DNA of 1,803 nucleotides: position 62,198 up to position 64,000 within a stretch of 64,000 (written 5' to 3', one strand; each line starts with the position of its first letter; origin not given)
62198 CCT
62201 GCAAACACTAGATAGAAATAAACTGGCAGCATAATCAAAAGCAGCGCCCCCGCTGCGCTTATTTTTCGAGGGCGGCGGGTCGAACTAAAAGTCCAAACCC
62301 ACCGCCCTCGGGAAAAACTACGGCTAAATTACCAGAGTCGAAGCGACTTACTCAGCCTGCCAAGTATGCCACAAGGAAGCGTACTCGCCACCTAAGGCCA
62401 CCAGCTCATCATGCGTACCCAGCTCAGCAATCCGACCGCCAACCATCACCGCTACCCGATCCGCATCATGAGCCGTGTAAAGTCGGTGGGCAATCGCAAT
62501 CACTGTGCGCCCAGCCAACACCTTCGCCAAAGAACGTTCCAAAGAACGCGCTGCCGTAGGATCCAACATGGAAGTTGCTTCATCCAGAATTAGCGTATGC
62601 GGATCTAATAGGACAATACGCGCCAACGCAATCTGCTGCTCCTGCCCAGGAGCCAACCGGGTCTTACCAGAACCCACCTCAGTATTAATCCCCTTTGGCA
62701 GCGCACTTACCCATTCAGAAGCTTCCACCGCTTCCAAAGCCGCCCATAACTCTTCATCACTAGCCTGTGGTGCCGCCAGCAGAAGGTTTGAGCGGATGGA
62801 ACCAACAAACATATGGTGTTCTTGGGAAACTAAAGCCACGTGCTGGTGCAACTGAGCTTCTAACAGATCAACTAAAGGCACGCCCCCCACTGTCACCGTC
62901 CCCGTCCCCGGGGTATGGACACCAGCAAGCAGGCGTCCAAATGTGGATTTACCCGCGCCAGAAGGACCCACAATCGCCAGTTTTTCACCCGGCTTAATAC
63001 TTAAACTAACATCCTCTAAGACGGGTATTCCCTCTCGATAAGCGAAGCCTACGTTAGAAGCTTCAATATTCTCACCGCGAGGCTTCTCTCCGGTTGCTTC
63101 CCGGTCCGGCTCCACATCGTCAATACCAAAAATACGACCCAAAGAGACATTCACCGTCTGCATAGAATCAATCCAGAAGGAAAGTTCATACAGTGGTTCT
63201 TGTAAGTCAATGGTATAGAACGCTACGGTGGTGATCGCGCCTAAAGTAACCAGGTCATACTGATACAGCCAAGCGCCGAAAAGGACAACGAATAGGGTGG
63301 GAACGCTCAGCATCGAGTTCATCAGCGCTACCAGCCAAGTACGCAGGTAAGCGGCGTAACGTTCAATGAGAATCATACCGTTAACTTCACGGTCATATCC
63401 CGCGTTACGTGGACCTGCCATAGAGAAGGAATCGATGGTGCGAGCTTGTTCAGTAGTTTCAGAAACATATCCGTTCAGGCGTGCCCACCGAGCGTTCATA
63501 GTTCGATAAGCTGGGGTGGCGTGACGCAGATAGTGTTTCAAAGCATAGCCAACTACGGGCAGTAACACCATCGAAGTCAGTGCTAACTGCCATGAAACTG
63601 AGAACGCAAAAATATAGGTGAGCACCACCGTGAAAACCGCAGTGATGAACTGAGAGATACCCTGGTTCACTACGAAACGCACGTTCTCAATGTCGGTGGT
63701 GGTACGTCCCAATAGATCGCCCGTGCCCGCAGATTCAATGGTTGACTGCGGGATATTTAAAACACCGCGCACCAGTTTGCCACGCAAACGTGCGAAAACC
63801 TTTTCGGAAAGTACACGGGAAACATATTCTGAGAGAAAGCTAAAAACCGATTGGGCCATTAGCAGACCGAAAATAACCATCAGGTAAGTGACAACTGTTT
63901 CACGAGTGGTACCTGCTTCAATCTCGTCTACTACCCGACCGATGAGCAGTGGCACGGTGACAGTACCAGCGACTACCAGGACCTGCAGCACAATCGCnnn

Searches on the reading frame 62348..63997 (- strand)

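Call 44: search_protein_families(library=pfam, proteins=[window:62348-63997:-], max_evalue=0.00001)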
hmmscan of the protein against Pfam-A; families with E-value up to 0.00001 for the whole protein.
window:62348-63997:- (549 aa): 2 families
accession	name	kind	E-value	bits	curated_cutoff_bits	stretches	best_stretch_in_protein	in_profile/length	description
PF00664.28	ABC_membrane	-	2.9e-40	139.1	28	1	2-262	5-267/274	ABC transporter transmembrane region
PF00005.33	ABC_tran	-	5e-26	92.4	25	1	327-476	1-137/137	ABC transporter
